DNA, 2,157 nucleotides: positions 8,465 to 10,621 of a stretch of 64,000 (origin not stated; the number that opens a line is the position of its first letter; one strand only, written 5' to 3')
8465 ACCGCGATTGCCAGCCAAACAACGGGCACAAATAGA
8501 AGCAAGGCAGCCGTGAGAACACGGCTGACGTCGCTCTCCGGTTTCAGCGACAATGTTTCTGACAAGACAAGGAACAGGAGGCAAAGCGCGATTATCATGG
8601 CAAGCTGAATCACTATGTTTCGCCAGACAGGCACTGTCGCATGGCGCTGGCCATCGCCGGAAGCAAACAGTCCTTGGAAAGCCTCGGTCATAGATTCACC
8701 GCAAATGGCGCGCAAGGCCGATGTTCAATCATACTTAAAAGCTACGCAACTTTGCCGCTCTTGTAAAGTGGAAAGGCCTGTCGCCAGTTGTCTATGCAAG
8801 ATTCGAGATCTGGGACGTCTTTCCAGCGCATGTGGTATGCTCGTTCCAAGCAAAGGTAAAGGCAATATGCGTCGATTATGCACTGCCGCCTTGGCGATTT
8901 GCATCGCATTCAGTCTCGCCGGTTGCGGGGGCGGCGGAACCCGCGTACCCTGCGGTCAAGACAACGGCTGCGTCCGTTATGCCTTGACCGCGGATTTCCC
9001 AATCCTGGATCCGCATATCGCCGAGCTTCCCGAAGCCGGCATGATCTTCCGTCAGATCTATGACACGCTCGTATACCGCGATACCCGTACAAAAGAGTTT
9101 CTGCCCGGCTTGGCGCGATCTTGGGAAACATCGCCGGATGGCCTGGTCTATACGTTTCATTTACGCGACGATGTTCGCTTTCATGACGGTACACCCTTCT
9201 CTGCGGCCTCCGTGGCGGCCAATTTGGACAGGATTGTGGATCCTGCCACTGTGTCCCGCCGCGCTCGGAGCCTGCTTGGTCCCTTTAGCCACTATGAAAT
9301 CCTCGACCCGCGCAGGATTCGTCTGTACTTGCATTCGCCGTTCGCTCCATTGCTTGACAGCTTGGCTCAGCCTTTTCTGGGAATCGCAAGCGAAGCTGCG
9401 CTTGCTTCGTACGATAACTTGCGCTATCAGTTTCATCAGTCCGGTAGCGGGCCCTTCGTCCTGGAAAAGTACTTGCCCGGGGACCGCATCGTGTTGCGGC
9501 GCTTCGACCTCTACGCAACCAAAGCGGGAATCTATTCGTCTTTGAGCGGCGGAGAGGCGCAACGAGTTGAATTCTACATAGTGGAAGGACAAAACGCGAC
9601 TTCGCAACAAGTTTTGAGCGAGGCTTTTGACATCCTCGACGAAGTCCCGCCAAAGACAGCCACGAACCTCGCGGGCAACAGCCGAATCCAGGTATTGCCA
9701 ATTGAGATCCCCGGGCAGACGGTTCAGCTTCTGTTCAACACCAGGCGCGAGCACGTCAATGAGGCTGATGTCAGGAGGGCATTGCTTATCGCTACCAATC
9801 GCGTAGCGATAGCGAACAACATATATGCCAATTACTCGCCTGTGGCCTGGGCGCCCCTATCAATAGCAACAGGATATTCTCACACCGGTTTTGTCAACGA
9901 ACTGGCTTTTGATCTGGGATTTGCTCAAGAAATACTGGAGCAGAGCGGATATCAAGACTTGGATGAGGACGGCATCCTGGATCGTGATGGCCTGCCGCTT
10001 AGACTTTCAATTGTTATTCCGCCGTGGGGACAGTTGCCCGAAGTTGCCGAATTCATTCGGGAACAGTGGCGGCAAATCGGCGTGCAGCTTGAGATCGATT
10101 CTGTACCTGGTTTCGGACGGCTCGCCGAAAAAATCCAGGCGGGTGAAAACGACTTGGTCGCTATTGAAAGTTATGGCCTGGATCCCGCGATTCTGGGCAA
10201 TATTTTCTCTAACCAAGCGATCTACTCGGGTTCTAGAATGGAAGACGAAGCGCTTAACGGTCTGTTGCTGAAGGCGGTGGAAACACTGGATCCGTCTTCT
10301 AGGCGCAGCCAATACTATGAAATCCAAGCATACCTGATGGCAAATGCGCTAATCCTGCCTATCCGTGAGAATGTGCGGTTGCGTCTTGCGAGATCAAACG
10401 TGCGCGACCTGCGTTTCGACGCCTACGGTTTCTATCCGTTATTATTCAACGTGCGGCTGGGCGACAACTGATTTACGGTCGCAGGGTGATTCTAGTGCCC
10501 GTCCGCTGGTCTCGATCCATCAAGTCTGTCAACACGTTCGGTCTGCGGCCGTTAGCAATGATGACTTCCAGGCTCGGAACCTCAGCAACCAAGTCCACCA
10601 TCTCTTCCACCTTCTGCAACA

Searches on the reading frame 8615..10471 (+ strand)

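Call 28: search_protein_families(library=pfam, proteins=[window:8615-10471:+], max_evalue=0.00001)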
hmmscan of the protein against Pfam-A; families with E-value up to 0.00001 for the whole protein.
window:8615-10471:+ (618 aa): 1 family
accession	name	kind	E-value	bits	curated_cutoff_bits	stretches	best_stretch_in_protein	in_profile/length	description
PF00496.27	SBP_bac_5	-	2.2e-63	215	32.4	1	162-517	2-344/368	Bacterial extracellular solute-binding proteins, family 5 Middle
